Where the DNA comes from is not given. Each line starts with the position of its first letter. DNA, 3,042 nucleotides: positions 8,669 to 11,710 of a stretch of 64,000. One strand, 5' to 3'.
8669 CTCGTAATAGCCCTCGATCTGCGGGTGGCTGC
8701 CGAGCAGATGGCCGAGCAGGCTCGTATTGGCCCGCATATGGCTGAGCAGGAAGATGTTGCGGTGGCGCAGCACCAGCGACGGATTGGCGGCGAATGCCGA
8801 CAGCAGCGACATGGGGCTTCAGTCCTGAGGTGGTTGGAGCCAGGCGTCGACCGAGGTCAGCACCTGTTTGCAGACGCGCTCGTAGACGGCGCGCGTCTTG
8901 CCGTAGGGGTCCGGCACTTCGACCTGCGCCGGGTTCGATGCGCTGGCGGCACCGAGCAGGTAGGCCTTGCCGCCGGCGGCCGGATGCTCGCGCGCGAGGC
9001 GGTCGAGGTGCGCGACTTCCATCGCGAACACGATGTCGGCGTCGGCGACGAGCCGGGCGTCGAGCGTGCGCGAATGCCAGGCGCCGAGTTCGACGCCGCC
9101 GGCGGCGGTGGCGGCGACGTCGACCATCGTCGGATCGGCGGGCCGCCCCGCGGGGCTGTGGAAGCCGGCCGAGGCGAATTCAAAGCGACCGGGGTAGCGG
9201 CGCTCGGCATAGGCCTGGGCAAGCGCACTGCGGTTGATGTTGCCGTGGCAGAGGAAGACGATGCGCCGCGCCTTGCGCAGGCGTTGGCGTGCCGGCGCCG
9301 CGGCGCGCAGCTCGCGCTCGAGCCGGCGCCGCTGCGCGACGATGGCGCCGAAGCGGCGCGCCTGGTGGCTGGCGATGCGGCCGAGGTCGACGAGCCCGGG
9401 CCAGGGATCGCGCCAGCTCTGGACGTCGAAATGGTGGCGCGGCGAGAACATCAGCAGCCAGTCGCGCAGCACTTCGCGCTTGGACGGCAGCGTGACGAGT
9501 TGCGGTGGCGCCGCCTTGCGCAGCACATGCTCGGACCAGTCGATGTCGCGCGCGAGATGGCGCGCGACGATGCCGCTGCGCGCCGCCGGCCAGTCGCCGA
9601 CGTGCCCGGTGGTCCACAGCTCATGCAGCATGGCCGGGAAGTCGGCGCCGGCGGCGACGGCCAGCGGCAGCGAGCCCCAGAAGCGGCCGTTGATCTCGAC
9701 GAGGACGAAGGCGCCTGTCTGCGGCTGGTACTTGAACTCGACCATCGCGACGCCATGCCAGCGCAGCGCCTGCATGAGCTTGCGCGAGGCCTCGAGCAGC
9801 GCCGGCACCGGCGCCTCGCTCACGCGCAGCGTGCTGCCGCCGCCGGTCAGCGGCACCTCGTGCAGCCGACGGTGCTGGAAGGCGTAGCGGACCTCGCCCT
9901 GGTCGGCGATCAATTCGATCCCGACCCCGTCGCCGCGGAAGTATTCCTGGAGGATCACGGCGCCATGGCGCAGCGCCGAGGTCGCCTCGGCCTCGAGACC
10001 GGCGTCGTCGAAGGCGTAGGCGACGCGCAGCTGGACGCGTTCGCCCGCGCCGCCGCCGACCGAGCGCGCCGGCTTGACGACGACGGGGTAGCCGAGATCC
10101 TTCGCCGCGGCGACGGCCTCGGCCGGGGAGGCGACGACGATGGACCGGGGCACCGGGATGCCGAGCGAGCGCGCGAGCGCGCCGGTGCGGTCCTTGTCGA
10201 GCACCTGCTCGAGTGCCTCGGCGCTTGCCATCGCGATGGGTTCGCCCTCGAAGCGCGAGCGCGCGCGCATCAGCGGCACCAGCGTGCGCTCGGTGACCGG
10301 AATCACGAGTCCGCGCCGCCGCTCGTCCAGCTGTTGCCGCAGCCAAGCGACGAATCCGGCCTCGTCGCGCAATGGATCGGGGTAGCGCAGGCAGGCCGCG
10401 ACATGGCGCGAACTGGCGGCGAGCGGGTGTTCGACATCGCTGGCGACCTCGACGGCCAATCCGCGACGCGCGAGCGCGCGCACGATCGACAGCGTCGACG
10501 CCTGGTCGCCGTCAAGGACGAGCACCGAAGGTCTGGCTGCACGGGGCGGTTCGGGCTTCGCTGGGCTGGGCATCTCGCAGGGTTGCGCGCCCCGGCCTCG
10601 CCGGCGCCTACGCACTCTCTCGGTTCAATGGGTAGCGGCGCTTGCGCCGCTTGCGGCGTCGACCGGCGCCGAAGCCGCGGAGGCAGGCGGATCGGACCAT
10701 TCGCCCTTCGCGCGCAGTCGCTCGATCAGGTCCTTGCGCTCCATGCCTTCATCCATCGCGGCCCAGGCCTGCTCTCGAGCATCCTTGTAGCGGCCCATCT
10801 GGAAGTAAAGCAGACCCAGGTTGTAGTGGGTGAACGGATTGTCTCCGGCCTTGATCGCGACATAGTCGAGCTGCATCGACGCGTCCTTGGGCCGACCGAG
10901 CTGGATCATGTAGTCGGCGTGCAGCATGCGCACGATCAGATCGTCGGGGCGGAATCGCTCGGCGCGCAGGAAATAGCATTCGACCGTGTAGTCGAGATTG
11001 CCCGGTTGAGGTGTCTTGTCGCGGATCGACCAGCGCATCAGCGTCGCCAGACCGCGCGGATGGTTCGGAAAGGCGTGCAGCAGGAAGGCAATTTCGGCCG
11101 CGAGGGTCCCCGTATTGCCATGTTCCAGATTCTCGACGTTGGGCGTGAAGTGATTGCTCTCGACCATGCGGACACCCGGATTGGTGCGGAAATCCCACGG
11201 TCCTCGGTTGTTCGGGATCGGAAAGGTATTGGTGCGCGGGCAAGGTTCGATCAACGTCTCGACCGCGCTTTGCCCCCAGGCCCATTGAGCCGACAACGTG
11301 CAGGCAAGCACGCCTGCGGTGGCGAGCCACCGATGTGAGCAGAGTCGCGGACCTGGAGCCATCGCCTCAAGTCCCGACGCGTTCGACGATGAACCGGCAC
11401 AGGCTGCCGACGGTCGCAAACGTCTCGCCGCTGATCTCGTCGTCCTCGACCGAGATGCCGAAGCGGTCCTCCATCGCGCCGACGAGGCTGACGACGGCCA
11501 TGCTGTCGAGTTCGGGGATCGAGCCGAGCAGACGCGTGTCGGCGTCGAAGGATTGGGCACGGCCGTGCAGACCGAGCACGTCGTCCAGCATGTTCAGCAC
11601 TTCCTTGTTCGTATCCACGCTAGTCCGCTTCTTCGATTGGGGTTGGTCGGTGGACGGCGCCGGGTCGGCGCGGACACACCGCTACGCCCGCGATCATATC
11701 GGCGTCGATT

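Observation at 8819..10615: ATP-grasp ligase fused to a Wzb-like low-molecular-weight phosphotyrosine phosphatase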

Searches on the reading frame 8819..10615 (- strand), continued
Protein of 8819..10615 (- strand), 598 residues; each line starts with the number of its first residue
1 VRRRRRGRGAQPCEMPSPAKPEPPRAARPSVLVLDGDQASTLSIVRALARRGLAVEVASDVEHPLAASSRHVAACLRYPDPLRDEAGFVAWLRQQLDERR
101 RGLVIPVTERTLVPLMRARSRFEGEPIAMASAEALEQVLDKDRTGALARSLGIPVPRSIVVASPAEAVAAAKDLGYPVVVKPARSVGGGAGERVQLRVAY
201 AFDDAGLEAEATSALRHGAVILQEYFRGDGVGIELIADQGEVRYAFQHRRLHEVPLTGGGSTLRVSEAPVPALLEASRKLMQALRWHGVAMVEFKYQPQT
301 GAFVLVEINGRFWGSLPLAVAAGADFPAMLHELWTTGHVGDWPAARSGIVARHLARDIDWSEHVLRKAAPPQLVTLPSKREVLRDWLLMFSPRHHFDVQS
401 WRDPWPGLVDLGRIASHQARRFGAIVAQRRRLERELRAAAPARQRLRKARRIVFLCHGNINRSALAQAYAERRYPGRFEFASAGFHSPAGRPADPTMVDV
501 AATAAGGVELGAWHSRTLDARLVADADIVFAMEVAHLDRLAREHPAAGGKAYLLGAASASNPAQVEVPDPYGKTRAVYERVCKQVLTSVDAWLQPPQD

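Call 75: search_protein_families(library=ncbifam, proteins=[L043:11917-12840:+, L043:12800-13828:+, L043:7694-8692:-, L043:8913-9995:+, L043:14125-15777:+, L043:18913-20961:-, L082:20351-21172:+, L082:18722-20347:+], max_evalue=0.000001)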
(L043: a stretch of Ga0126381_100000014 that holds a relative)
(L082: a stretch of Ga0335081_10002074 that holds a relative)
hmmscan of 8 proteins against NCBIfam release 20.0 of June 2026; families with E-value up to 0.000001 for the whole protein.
L043:11917-12840:+ (308 aa): 1 family
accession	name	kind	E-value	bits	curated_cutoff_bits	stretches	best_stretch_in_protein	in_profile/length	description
TIGR03015.1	pepcterm_ATPase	hypoth_equivalog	2e-59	201.2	324.5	1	14-284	1-266/269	XrtA/PEP-CTERM system-associated ATPase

L043:12800-13828:+ (343 aa): 9 families
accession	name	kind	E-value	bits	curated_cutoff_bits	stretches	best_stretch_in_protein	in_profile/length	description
TIGR03018.1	pepcterm_TyrKin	hypoth_equivalog_domain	2.1e-38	131.7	230.65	1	130-322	8-207/207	XrtA-associated tyrosine autokinase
TIGR01007.1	eps_fam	subfamily_domain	5.7e-34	117.5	108.05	1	135-334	1-201/204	polysaccharide biosynthesis tyrosine autokinase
NF008568.0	PRK11519.1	equivalog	1.5e-28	99.4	1068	1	111-339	485-717/720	tyrosine-protein kinase Wzc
TIGR03029.1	EpsG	equivalog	1.5e-24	86.6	313.8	1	121-310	72-262/274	chain length determinant protein tyrosine kinase EpsG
NF007350.0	PRK09841.1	equivalog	2.4e-23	82.2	1248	1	115-332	495-711/726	tyrosine-protein kinase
TIGR01005.1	eps_transp_fam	subfamily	8.8e-16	57.2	411.7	1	132-339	525-730/754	exopolysaccharide transport protein family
TIGR01968.1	minD_bact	equivalog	2e-10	40.5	212.9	1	154-314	2-161/261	septum site-determining protein MinD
TIGR01969.1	minD_arch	subfamily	1.5e-09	37.4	201.75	1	155-323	2-169/251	cell division ATPase MinD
TIGR03815.1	CpaE_hom_Actino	equivalog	1.4e-07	31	154.45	1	145-315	101-273/340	septum site-determining protein Ssd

L043:7694-8692:- (333 aa): 9 families
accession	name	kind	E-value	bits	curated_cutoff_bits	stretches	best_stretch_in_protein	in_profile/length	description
TIGR03006.1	pepcterm_polyde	equivalog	4.3e-111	370.4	276.2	1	28-297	3-271/272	XrtA system polysaccharide deacetylase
TIGR02764.1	spore_ybaN_pdaB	equivalog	4.4e-17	62.5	237.4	1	59-155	19-115/191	polysaccharide deacetylase family sporulation protein PdaB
TIGR04243.1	nodulat_NodB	equivalog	1.4e-15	57.3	240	1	51-150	9-107/197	chitooligosaccharide deacetylase NodB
NF045821.1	PgAcgDacpgdA1_Bac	equivalog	1.6e-13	50.2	400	1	59-155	101-198/282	peptidoglycan-N-acetylglucosamine deacetylase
TIGR02873.1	spore_ylxY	hypoth_equivalog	1.8e-10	40.5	391.5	1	62-152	101-191/268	probable sporulation protein, polysaccharide deacetylase family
TIGR02884.1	spore_pdaA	equivalog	2.4e-08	33.9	298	1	60-144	51-136/224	delta-lactam-biosynthetic de-N-acetylase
TIGR03212.1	uraD_N-term-dom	equivalog_domain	2.4e-08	33.4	424.6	1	61-172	79-186/297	allantoinase PuuE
NF045820.1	PgAcgDacpgdA_Strep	equivalog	1.7e-07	30.4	800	1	58-158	280-380/463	peptidoglycan-N-acetylglucosamine deacetylase PgdA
NF045822.1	PgAcgDacpgdA2_Bac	equivalog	2.7e-07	30.2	400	1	50-146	76-169/274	peptidoglycan-N-acetylglucosamine deacetylase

L043:8913-9995:+ (361 aa): 2 families
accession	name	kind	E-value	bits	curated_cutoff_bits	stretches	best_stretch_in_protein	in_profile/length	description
TIGR02764.1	spore_ybaN_pdaB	equivalog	1.3e-09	38.1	237.4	0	258-317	60-119/191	polysaccharide deacetylase family sporulation protein PdaB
TIGR03938.2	deacetyl_PgaB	equivalog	2.3e-09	36.1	321.9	1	95-160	30-96/621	poly-beta-1,6-N-acetyl-D-glucosamine N-deacetylase PgaB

L043:14125-15777:+ (551 aa): 33 families (the best 25 are shown)
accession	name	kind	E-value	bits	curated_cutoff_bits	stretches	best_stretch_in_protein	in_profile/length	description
TIGR03088.1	stp2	hypoth_equivalog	4.5e-45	154.3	409.05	1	179-543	3-373/374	TIGR03088 family PEP-CTERM/XrtA system glycosyltransferase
TIGR03999.1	thiol_BshA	equivalog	2.3e-39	135.4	273.7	1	308-544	143-374/375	N-acetyl-alpha-D-glucosaminyl L-malate synthase BshA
NF041876.1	EPS_EpsE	equivalog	3.8e-32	112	400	1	330-531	183-384/389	exopolysaccharide biosynthesis GT4 family glycosyltransferase EpsE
TIGR03449.1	mycothiol_MshA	equivalog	4.1e-27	95.1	462.5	1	310-545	165-405/406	D-inositol-3-phosphate glycosyltransferase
TIGR02149.1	glgA_Coryne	subfamily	9.5e-25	87.5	302.4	1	309-543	144-390/391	glycogen synthase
NF038229.1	Glyco4_Geo_Pelo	equivalog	2.9e-24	85.7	400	1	303-544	103-337/338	GPMC system family 4 glycosyltransferase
NF050063.1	ProtGlycPglJ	equivalog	3.5e-20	72.5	500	1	303-521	138-345/363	N-acetylgalactosamine-N,N'-diacetylbacillosaminyl-diphospho-undecaprenol 4-alpha-N-acetylgalactosaminyltransferase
TIGR04047.1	MSMEG_0565_glyc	hypoth_equivalog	6.6e-20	71.5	259.85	1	310-541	139-372/373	MSMEG_0565 family glycosyltransferase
NF038011.1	PelF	equivalog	2e-19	70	100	1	304-540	252-489/489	GT4 family glycosyltransferase PelF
NF011726.0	PRK15179.1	equivalog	1.1e-18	66.9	733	1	249-540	391-691/694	Vi polysaccharide biosynthesis protein TviE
TIGR04063.1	stp3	hypoth_equivalog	3.4e-18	65.7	442.05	1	301-544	142-396/397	TIGR04063 family PEP-CTERM/XrtA system glycosyltransferase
NF041010.1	glycosy_Agl16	equivalog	5.6e-18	64.9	575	1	298-542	122-350/352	glycosylation protein Agl16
NF038295.1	EPS_HpsP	equivalog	8.4e-18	64.5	550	1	358-544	200-388/388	hormogonium polysaccharide biosynthesis glycosyltransferase HpsP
TIGR04157.1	glyco_rSAM_CFB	subfamily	1.5e-16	60.4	400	1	304-540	164-406/406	TIGR04157 family glycosyltransferase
NF046085.1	XrtY_assoc_Gly1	equivalog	5.6e-14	51.8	400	1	327-544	176-385/387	XrtY-associated glycosyltransferase XYAG1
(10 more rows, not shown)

L043:18913-20961:- (683 aa): 9 families
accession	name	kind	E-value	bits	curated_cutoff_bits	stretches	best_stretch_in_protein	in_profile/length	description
TIGR03108.1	eps_aminotran_1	hypoth_equivalog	2.7e-165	551.6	816.9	1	32-639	27-623/628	XrtA/PEP-CTERM system amidotransferase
TIGR01536.1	asn_synth_AEB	equivalog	3e-140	468.6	267.1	1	14-577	1-517/517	asparagine synthase (glutamine-hydrolyzing)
TIGR03104.1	trio_amidotrans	equivalog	2.7e-121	405.7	570.1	2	13-395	1-385/589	N-acetylglutaminylglutamine amidotransferase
NF006949.0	PRK09431.1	equivalog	1.5e-83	281.2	499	3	13-179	1-167/554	asparagine synthase B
NF033535.1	lass_lactam_cya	exception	1.5e-75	255.1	525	2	32-405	26-395/668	lasso peptide isopeptide bond-forming cyclase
NF033561.1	macrolact_Ik_Al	subfamily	7.5e-23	80.9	300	1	139-389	85-333/561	albusnodin/ikarugamycin family macrolactam cyclase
TIGR01135.1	glmS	equivalog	7.8e-15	54.4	418.05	1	73-180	85-200/607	glutamine--fructose-6-phosphate transaminase (isomerizing)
NF001484.0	PRK00331.1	subfamily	1.9e-14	53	381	1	74-179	87-200/601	isomerizing glutamine--fructose-6-phosphate transaminase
TIGR01134.1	purF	equivalog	5.8e-10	39.1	350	1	59-177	70-199/432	amidophosphoribosyltransferase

L082:20351-21172:+ (274 aa): 6 families
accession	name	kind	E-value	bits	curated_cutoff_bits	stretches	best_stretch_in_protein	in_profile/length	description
TIGR03018.1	pepcterm_TyrKin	hypoth_equivalog_domain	1.2e-27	96.6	230.65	1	131-273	11-160/207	XrtA-associated tyrosine autokinase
TIGR01007.1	eps_fam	subfamily_domain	1.9e-25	89.6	108.05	1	133-269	1-135/204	polysaccharide biosynthesis tyrosine autokinase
NF008568.0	PRK11519.1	equivalog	1.3e-22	79.9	1068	1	133-271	508-645/720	tyrosine-protein kinase Wzc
TIGR03029.1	EpsG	equivalog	1.7e-22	79.9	313.8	1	131-272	83-223/274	chain length determinant protein tyrosine kinase EpsG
TIGR01005.1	eps_transp_fam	subfamily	3.3e-20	71.9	411.7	1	132-274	527-668/754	exopolysaccharide transport protein family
NF007350.0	PRK09841.1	equivalog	7.8e-18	63.9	1248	1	132-271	512-650/726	tyrosine-protein kinase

L082:18722-20347:+ (542 aa): 4 families
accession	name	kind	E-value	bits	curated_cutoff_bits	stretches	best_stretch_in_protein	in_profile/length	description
TIGR03007.1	pepcterm_ChnLen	equivalog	1.5e-59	201.6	278.85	2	169-514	124-464/498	XrtA system polysaccharide chain length determinant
TIGR03017.1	EpsF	equivalog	8e-24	84.1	422.75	1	26-509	5-442/444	chain length determinant protein EpsF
TIGR01005.1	eps_transp_fam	subfamily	8.2e-12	44.1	411.7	1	170-499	158-466/754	exopolysaccharide transport protein family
TIGR01006.1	polys_exp_MPA1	subfamily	1.1e-07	31.5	296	0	21-71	7-58/226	CspC family polysaccharide chain length determinant protein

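Call 82: list_cluster_members(proteins=[P0137, P0150, P0179, P0199, P0258, P0147, P0153, P0178, P0195, P0239])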
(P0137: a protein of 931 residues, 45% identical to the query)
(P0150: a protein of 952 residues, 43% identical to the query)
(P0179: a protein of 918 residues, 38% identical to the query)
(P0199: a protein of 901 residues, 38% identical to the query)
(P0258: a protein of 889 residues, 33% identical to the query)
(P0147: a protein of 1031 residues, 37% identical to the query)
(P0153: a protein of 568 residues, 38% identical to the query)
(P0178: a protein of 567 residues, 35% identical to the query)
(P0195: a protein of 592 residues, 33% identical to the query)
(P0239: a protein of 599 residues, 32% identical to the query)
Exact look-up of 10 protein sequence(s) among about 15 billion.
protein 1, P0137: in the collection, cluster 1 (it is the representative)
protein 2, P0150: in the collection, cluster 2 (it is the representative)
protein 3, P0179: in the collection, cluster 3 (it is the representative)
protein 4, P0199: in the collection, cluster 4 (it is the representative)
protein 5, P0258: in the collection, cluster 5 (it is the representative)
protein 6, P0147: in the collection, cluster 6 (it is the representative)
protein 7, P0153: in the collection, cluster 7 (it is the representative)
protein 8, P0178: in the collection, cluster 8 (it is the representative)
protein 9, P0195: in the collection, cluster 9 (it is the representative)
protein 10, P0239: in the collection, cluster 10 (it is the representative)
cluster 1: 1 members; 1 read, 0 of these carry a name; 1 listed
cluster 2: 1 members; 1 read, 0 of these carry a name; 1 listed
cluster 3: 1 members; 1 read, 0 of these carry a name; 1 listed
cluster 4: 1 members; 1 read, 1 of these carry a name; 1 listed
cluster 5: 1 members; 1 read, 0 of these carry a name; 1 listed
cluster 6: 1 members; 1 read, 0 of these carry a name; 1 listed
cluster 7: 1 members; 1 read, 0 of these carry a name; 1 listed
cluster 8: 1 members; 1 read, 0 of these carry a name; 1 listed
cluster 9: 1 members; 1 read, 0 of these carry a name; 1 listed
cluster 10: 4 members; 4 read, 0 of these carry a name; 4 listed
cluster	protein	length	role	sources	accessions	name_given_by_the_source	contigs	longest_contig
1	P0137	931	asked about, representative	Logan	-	-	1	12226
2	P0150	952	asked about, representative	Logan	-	-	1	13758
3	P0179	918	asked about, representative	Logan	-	-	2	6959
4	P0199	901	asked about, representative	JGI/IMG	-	CelD/BcsL family acetyltransferase involved in cellulose ...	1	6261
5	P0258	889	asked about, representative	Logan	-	-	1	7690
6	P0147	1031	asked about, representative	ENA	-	-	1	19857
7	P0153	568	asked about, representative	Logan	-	-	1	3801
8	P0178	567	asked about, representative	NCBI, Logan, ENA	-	-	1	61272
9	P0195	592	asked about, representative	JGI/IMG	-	-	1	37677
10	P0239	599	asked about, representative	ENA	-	-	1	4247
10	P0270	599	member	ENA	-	-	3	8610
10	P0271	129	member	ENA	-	-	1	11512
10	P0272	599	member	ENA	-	-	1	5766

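Call 83: find_encoding_contigs(protein=P0080, flank=10000, max_places=1)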
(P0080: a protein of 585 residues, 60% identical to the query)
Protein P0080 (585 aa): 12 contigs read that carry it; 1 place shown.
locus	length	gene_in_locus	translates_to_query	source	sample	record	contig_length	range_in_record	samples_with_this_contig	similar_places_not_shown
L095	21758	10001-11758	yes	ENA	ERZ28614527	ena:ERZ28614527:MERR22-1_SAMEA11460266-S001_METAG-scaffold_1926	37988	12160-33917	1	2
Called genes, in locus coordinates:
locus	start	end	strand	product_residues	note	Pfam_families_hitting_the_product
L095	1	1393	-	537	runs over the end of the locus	PF00501:AMP-binding, PF13193:AMP-binding_C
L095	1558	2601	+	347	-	PF20434:BD-FAE, PF07859:Abhydrolase_3, PF00326:Peptidase_S9 (faint)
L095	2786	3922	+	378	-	PF13565:HTH_32 (weak), PF01498:HTH_Tnp_Tc3_2 (weak), PF13340:DUF4096, PF01609:DDE_Tnp_1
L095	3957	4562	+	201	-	-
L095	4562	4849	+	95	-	PF01757:Acyl_transf_3 (weak)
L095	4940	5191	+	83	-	PF00550:PP-binding (weak)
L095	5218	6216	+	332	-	PF00535:Glycos_transf_2, PF10111:Glyco_tranf_2_2, PF13641:Glyco_tranf_2_3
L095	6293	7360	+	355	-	PF13439:Glyco_transf_4, PF13579:Glyco_trans_4_4 (weak), PF13692:Glyco_trans_1_4, PF00534:Glycos_transf_1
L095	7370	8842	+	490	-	PF01943:Polysacc_synt, PF13440:Polysacc_synt_3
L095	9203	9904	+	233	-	-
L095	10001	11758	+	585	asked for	PF02786:CPSase_L_D2 (weak), PF15632:ATPgrasp_Ter, PF01451:LMWPc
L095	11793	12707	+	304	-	PF00535:Glycos_transf_2, PF10111:Glyco_tranf_2_2 (faint), PF13641:Glyco_tranf_2_3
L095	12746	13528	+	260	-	PF13469:Sulfotransfer_3 (faint)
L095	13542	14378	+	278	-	PF12146:Hydrolase_4 (weak)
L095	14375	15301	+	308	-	PF12146:Hydrolase_4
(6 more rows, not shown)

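Call 84: find_encoding_contigs(protein=P0106, flank=10000, max_places=1)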
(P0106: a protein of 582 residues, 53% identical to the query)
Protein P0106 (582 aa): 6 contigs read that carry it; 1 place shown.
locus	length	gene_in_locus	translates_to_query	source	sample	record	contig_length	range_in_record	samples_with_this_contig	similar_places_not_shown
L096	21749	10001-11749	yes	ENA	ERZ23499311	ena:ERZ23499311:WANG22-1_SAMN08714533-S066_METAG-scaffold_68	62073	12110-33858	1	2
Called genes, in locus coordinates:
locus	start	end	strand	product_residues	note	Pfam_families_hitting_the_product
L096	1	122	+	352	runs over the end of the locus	PF00005:ABC_tran, PF13304:AAA_21 (weak), PF08402:TOBE_2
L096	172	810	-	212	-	PF13442:Cytochrome_CBB3 (faint), PF00034:Cytochrom_C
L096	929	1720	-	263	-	PF00089:Trypsin, PF13365:Trypsin_2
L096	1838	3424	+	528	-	PF00501:AMP-binding, PF13193:AMP-binding_C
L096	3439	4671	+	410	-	PF00278:Orn_DAP_Arg_deC, PF01168:Ala_racemase_N, PF02784:Orn_Arg_deC_N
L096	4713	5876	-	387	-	-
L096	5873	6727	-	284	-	PF00561:Abhydrolase_1 (weak), PF12146:Hydrolase_4, PF12697:Abhydrolase_6 (weak)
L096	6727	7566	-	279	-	PF02129:Peptidase_S15 (weak)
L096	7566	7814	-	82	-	PF00550:PP-binding (weak)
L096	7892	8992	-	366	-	PF13480:Acetyltransf_6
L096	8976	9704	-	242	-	PF21033:RMD1-3 (faint), PF13424:TPR_12 (faint), PF07719:TPR_2 (faint), PF13181:TPR_8 (faint), PF13432:TPR_16 (weak), PF14559:TPR_19 (weak)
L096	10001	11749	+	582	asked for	PF02786:CPSase_L_D2 (weak), PF15632:ATPgrasp_Ter, PF01451:LMWPc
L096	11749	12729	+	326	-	PF00535:Glycos_transf_2, PF10111:Glyco_tranf_2_2 (weak), PF13641:Glyco_tranf_2_3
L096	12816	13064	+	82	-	PF00550:PP-binding (weak)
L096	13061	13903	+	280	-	PF02129:Peptidase_S15 (weak), PF12146:Hydrolase_4, PF00561:Abhydrolase_1 (faint)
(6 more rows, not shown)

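Call 85: find_encoding_contigs(protein=P0100, flank=10000, max_places=1)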
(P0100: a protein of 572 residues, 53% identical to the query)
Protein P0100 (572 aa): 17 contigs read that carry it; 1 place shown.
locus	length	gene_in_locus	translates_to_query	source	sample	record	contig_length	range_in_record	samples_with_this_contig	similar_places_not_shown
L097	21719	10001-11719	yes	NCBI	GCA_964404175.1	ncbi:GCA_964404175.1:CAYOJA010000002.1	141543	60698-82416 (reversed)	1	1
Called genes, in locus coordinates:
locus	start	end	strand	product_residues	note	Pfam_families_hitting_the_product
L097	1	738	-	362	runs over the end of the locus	PF00465:Fe-ADH (weak), PF13685:Fe-ADH_2, PF01761:DHQ_synthase, PF24621:DHQS_C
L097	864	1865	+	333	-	PF05368:NmrA (weak), PF01073:3Beta_HSD, PF01370:Epimerase, PF02719:Polysacc_synt_2, PF04321:RmlD_sub_bind, PF13460:NAD_binding_10, PF16363:GDP_Man_Dehyd, PF07993:NAD_binding_4 (weak)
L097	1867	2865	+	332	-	PF01522:Polysacc_deac_1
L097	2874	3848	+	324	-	PF13480:Acetyltransf_6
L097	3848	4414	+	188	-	PF00583:Acetyltransf_1, PF13508:Acetyltransf_7 (weak), PF08445:FR47 (weak)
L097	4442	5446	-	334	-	-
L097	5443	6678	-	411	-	PF00278:Orn_DAP_Arg_deC, PF01168:Ala_racemase_N (weak), PF02784:Orn_Arg_deC_N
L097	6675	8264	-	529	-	PF00501:AMP-binding, PF13193:AMP-binding_C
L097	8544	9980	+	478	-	PF01943:Polysacc_synt, PF13440:Polysacc_synt_3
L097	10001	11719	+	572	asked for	PF02655:ATP-grasp_3 (faint), PF02786:CPSase_L_D2 (faint), PF15632:ATPgrasp_Ter, PF01451:LMWPc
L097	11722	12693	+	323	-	PF00535:Glycos_transf_2, PF10111:Glyco_tranf_2_2, PF13641:Glyco_tranf_2_3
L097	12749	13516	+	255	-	PF17784:Sulfotransfer_4 (faint)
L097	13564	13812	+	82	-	-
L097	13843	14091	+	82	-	-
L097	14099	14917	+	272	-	PF02129:Peptidase_S15 (weak), PF12146:Hydrolase_4, PF00561:Abhydrolase_1 (weak)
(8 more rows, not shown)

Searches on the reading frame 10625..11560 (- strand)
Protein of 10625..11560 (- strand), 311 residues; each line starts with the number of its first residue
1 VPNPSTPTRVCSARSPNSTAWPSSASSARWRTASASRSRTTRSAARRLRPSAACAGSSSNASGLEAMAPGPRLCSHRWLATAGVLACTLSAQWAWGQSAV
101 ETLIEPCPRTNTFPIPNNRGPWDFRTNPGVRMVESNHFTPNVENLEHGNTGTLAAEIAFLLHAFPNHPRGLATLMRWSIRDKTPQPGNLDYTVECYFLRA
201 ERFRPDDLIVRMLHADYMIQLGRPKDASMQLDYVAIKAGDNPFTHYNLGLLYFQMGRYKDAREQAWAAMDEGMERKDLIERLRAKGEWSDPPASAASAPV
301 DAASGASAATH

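Call 9: search_protein_families(library=pfam, proteins=[window:10625-11560:-], max_evalue=0.001)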
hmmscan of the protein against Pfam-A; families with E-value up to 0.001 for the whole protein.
window:10625-11560:- (311 aa): 2 families
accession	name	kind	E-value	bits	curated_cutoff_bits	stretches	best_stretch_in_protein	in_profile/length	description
PF00515.34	TPR_1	-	6.6e-05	23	27.8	1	244-263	3-22/34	Tetratricopeptide repeat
PF07719.23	TPR_2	-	0.00019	21.8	27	1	243-263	2-22/34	Tetratricopeptide repeat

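Call 10: search_protein_families(library=ncbifam, proteins=[window:10625-11560:-], max_evalue=0.00001)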
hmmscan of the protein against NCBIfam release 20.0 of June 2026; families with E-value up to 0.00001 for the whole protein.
window:10625-11560:- (311 aa): 0 families
